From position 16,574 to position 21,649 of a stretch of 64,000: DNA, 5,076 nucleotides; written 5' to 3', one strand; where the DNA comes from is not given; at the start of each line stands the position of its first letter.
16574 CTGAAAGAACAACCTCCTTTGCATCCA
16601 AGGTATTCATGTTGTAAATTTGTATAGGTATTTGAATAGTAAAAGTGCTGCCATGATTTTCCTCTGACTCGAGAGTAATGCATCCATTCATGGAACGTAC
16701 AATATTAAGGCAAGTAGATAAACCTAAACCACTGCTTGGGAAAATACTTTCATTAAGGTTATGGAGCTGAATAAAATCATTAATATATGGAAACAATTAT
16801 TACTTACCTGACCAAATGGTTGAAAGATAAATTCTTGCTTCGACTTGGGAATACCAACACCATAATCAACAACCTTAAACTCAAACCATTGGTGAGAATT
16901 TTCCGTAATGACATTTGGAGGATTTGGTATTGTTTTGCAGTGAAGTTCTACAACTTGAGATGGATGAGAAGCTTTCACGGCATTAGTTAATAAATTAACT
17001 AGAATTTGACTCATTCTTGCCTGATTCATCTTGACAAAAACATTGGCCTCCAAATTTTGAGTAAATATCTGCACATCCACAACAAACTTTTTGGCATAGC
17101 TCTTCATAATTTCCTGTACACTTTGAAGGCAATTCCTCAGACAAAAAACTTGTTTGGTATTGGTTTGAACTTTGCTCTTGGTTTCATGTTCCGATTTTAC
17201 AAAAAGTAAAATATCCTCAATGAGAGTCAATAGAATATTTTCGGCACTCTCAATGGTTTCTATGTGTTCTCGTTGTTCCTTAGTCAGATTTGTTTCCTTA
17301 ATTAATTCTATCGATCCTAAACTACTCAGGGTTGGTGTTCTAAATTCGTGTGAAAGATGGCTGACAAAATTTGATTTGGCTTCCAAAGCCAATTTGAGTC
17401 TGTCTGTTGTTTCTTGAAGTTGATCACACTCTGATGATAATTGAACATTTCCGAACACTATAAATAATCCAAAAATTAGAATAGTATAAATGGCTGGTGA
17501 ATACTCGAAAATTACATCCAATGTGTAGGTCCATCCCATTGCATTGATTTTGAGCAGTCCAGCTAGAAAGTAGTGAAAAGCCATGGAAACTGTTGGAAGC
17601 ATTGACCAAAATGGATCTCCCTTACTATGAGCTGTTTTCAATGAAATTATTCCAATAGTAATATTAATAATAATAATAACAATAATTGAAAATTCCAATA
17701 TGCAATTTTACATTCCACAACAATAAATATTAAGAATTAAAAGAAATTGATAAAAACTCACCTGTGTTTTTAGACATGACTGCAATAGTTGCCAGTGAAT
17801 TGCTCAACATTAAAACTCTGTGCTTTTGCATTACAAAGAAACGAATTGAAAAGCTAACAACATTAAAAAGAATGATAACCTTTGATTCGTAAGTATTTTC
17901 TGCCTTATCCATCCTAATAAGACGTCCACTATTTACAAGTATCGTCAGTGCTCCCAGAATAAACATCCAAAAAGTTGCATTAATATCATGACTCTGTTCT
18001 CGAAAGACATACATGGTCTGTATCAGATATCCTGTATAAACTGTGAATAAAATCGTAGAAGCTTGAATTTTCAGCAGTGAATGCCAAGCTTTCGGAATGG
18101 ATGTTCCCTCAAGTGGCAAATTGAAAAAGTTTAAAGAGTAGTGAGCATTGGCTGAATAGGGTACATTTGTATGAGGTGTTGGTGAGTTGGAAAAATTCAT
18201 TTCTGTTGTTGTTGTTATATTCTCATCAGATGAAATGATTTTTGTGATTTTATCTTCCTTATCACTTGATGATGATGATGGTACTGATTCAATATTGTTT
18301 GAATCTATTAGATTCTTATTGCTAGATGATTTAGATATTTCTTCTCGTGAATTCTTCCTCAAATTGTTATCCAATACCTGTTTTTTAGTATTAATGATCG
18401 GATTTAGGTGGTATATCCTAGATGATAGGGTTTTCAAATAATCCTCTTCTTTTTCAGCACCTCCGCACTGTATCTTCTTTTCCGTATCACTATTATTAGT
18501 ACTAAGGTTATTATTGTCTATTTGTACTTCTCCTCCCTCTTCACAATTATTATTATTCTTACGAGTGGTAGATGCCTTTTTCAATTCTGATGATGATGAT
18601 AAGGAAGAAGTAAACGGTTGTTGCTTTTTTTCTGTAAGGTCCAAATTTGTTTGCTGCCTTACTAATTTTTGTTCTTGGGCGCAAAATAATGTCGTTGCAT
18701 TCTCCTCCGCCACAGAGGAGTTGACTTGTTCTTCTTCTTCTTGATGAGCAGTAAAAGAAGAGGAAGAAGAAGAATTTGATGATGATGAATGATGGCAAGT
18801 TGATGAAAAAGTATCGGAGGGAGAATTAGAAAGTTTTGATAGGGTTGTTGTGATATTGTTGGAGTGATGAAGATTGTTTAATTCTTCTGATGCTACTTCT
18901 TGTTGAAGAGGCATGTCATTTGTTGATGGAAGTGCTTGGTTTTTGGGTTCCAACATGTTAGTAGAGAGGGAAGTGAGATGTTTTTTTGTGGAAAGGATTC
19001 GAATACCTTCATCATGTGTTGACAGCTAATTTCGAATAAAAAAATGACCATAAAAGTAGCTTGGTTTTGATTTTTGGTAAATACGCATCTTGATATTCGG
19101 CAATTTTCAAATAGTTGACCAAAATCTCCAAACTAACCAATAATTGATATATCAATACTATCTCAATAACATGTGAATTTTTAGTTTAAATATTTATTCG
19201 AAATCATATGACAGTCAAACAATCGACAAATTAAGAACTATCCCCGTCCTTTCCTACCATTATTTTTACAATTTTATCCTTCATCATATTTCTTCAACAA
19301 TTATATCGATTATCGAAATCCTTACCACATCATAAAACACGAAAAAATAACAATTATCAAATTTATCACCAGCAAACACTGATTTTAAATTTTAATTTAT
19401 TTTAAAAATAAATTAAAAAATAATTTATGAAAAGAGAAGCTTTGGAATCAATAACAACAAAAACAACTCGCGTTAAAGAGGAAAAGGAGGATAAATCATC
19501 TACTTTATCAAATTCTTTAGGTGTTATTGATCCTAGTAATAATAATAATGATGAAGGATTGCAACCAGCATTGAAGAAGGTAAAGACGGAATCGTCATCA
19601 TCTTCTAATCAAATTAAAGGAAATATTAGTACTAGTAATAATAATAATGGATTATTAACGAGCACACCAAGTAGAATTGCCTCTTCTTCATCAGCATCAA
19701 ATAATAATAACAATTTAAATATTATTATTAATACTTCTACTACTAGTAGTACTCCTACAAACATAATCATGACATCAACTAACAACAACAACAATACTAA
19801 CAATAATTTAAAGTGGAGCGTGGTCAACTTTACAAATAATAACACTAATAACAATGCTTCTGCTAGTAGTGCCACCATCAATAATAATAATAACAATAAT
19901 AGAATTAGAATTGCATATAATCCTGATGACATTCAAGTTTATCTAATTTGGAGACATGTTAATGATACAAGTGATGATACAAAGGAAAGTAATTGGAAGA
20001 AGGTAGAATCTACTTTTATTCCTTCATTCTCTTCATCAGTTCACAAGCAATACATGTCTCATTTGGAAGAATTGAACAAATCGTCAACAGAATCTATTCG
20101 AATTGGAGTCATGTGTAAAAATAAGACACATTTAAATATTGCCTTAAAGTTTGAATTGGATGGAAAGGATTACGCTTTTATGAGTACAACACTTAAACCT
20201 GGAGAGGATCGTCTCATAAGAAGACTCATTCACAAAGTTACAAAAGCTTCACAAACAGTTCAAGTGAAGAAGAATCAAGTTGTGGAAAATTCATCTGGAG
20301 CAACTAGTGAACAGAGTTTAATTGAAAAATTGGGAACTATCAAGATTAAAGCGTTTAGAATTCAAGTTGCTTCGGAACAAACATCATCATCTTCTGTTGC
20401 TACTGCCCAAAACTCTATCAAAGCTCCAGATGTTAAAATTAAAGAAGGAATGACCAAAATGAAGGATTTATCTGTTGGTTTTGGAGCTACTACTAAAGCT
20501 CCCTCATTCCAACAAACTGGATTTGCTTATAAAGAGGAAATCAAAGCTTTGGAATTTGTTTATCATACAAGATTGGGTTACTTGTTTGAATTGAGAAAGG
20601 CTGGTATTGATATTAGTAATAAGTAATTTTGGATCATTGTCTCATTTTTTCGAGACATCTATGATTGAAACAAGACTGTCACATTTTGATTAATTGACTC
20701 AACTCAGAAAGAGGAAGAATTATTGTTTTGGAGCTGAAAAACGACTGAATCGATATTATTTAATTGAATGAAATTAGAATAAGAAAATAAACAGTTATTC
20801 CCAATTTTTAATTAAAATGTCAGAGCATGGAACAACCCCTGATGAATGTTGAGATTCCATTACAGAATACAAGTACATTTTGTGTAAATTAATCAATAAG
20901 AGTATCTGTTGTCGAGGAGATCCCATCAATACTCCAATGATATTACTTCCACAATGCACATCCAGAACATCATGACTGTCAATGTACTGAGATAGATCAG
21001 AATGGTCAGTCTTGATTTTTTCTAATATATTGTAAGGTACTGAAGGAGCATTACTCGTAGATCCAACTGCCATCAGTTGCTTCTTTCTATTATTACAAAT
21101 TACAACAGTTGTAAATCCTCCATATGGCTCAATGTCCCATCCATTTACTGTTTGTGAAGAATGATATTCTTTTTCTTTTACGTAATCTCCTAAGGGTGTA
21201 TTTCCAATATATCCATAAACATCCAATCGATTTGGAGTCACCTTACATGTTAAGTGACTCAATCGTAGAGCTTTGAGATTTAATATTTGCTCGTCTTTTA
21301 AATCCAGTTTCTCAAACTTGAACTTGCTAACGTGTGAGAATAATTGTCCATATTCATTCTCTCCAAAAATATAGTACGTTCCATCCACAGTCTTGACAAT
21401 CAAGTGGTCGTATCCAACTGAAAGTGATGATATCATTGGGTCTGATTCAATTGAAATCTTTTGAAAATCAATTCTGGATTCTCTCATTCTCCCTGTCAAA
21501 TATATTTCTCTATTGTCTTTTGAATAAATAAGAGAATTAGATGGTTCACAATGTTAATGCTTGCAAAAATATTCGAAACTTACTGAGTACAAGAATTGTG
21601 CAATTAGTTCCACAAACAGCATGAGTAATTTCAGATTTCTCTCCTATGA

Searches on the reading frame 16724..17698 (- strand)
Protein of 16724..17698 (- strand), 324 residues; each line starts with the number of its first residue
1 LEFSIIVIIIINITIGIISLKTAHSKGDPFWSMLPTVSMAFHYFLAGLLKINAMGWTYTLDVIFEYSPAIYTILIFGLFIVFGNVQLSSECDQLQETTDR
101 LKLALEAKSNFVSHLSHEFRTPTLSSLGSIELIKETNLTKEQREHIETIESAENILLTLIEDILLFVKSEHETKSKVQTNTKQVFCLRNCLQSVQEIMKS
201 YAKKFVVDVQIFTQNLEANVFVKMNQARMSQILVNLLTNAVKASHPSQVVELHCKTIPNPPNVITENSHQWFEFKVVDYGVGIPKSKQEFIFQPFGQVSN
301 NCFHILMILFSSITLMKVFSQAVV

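Call 47: search_protein_families(library=pfam, proteins=[window:16724-17698:-], max_evalue=0.0001)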
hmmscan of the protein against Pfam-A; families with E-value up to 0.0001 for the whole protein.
window:16724-17698:- (324 aa): 2 families
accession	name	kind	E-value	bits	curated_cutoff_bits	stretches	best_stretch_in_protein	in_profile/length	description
PF00512.31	HisKA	-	1.2e-13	51.3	26.9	1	107-171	1-65/66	His Kinase A (phospho-acceptor) domain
PF02518.31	HATPase_c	-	2.5e-09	38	26.4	1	225-297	2-63/111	Histidine kinase-, DNA gyrase B-, and HSP90-like ATPase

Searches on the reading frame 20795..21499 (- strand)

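Call 70: search_protein_families(library=pfam, proteins=[window:20795-21499:-], max_evalue=0.0001)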
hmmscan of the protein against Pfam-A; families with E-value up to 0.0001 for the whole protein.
window:20795-21499:- (234 aa): 2 families
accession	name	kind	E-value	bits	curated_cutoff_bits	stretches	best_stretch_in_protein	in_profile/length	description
PF25390.1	WD40_RLD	-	1.8e-05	24.7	150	1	18-186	139-308/363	RCC1-like domain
PF13540.12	RCC1_2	-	4.7e-05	23.5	22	0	23-52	1-30/30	Regulator of chromosome condensation (RCC1) repeat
